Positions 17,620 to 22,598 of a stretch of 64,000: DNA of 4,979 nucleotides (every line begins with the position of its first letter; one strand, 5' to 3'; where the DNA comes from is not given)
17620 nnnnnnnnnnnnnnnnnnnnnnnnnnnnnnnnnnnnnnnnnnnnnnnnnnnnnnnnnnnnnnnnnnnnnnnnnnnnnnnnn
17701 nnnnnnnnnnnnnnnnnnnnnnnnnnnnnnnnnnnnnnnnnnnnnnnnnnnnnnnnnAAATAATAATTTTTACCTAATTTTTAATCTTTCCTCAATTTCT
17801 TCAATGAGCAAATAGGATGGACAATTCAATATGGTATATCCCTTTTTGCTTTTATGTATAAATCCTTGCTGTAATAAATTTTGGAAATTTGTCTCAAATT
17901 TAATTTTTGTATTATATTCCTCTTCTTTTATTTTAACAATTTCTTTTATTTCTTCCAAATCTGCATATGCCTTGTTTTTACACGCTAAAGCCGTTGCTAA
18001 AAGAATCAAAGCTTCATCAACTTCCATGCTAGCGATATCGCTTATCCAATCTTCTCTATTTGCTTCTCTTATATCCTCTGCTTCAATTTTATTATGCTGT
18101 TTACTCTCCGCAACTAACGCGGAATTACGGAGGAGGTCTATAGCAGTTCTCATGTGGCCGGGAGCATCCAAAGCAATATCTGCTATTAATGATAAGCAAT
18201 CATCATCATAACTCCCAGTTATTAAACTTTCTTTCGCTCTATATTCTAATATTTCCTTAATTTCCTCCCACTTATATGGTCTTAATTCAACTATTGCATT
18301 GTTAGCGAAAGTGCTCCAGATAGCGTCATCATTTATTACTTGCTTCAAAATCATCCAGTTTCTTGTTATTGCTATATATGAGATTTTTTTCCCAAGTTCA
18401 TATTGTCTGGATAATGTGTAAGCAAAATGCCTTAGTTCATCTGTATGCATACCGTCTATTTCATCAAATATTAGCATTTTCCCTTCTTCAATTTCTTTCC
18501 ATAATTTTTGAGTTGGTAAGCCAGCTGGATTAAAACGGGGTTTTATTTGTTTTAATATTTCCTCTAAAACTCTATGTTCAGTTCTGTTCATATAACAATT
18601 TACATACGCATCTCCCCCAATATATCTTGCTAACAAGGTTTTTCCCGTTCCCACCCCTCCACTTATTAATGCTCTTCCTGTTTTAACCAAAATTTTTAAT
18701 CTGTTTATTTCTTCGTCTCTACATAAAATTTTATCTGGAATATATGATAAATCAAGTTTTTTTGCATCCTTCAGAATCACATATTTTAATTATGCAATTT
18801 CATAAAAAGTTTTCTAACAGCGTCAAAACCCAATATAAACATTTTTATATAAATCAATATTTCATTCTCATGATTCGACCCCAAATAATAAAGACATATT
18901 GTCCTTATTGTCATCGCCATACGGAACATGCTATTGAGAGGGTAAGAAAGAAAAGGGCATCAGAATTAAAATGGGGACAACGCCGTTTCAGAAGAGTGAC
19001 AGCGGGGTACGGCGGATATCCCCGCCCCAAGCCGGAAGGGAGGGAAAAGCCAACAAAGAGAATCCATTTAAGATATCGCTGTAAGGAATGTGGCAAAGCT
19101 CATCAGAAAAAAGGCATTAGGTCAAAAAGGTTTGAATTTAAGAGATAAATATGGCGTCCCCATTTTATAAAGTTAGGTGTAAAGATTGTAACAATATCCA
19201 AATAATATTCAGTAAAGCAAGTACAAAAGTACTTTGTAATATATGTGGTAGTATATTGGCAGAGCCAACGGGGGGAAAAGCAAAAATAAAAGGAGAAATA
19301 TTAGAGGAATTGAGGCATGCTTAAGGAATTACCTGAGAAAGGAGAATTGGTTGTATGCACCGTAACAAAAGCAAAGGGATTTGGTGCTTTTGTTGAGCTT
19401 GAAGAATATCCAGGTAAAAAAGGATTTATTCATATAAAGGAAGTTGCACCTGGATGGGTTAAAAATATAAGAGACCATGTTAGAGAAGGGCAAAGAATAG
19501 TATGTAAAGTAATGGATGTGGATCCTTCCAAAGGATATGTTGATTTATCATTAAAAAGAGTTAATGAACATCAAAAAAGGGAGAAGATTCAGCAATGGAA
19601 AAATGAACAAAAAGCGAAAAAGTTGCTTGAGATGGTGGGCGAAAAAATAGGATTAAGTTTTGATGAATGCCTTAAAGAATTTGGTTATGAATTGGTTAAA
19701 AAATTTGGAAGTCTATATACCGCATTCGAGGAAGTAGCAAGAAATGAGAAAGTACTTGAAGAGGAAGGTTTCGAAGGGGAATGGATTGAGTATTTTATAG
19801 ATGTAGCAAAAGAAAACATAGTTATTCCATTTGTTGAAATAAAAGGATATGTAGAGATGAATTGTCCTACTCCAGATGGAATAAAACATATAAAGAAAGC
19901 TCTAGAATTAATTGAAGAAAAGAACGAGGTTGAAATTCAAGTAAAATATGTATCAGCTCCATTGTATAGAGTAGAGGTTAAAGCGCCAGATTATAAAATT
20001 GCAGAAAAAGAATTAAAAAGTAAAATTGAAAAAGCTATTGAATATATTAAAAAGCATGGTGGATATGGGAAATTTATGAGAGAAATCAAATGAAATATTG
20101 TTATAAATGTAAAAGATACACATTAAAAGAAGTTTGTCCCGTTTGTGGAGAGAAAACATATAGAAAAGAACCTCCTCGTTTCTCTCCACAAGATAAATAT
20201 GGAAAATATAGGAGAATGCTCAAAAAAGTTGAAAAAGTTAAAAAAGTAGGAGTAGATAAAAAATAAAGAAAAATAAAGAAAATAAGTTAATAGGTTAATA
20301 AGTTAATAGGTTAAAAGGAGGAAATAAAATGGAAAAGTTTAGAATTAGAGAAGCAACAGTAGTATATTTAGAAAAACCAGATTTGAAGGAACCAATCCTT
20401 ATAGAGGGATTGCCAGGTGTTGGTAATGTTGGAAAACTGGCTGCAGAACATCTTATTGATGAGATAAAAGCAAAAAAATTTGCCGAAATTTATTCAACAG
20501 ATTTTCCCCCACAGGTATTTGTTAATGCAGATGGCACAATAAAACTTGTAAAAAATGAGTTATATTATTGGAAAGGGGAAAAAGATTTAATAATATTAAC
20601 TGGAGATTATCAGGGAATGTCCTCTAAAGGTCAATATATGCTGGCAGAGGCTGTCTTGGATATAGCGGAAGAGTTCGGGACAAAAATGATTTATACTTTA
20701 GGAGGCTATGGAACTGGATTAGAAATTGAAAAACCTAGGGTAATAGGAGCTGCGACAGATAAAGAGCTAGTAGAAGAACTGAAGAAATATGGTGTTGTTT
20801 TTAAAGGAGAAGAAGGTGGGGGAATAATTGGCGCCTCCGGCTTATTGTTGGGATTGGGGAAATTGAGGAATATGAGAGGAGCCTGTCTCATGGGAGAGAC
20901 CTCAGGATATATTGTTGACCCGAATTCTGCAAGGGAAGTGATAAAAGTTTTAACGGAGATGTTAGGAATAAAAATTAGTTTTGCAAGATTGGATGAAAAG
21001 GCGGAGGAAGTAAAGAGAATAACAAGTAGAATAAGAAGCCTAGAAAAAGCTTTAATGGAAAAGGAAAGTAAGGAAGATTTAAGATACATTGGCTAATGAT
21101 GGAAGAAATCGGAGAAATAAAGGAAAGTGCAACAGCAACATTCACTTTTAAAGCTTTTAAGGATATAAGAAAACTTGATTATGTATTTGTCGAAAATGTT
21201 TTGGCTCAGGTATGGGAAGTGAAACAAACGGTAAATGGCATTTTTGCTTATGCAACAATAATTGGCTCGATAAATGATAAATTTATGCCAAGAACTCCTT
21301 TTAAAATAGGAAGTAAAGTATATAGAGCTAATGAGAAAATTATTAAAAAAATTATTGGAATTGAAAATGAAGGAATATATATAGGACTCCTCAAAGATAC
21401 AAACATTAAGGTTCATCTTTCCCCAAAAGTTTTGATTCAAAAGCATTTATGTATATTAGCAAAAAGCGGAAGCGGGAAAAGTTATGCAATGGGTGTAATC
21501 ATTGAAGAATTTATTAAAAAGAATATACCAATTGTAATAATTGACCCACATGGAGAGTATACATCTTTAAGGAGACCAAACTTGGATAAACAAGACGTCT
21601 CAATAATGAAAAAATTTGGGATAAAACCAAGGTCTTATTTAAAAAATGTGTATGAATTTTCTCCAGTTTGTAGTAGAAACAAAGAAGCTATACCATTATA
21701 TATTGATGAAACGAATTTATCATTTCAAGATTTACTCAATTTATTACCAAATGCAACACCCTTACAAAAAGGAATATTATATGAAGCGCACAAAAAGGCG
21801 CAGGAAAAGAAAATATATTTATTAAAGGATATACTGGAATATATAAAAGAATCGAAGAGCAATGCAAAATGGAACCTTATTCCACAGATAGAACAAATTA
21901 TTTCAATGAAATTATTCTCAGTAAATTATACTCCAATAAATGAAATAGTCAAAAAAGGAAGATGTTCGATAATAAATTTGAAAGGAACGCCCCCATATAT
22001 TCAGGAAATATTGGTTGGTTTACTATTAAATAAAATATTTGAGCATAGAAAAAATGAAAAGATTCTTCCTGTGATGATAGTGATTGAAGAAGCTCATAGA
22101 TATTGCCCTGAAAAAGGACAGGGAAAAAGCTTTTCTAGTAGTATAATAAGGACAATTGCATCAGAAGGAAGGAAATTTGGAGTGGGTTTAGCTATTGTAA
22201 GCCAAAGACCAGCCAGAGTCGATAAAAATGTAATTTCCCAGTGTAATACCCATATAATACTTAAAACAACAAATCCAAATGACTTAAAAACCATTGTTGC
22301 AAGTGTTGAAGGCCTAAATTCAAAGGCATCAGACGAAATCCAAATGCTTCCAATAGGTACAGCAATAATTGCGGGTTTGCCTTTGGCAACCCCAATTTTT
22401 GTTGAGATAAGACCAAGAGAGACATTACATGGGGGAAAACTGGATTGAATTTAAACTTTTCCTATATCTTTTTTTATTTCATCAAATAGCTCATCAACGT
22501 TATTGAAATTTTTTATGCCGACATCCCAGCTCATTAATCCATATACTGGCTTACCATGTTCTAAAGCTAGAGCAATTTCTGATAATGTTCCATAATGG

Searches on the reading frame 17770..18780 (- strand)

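Call 77: search_protein_families(library=pfam, proteins=[window:17770-18780:-], max_evalue=0.000001)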
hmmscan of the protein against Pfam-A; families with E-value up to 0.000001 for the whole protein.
window:17770-18780:- (336 aa): 1 family
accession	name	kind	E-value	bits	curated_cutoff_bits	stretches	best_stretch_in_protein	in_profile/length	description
PF22703.2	Cdc6_lid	-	1.9e-17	63.3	27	1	176-241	2-67/68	Cdc6 AAA+ ATPase-type lid domain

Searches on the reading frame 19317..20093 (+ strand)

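Call 77: search_protein_families(library=pfam, proteins=[window:19317-20093:+], max_evalue=0.000001)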
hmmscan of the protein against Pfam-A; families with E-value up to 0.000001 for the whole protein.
window:19317-20093:+ (258 aa): 2 families
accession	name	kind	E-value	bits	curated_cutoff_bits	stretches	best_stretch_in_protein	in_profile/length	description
PF07541.17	EIF_2_alpha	-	4.8e-32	110.8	22.8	1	119-226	2-114/114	Eukaryotic translation initiation factor 2 alpha subunit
PF00575.29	S1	-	3.6e-12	46.9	22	1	6-80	2-74/74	S1 RNA binding domain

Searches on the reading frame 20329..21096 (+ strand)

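Call 77: search_protein_families(library=pfam, proteins=[window:20329-21096:+], max_evalue=0.000001)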
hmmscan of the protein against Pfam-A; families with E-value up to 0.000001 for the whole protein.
window:20329-21096:+ (255 aa): 1 family
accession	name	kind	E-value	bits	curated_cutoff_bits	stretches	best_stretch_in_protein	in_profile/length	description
PF09754.15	PAC2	-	1.2e-59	202.2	25.8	1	24-234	1-213/215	PAC2 family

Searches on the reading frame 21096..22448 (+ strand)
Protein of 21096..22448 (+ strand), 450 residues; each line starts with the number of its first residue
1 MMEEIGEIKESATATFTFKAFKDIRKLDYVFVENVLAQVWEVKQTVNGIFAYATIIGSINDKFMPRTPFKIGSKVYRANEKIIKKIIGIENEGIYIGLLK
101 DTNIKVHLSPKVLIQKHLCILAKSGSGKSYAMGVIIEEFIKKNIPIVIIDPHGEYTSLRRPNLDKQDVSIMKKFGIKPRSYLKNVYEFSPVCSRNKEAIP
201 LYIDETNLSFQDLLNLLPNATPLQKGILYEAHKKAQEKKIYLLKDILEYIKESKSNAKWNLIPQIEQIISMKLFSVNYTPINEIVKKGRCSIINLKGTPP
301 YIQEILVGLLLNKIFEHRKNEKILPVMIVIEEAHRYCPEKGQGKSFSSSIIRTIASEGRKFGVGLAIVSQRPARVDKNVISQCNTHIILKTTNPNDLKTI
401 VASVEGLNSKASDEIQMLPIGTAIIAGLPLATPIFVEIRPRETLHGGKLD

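Call 68: search_protein_families(library=ncbifam, proteins=[window:21096-22448:+], max_evalue=1e-10)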
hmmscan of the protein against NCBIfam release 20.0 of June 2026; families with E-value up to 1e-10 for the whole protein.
window:21096-22448:+ (450 aa): 5 families
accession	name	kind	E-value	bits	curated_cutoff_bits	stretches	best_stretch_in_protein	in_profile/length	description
NF040819.1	helicase_HerA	equivalog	2.9e-47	161.4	970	2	324-445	402-521/561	DNA double-strand break repair helicase HerA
NF040937.1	HerA_Thermprot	equivalog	8.6e-39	133.3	800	1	55-439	82-462/487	DNA double-strand break repair helicase HerA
NF042943.1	HerA_antiphage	equivalog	4.1e-30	104.9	800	1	292-439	398-550/566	anti-phage-associated helicase HerA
NF042944.1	HerA_antiphage_2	equivalog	5.1e-28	98.2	850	1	314-439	403-543/576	anti-phage-associated helicase HerA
NF053655.1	CedD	equivalog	1.2e-24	87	600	1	78-439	183-526/527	DNA-translocating ATPase CedD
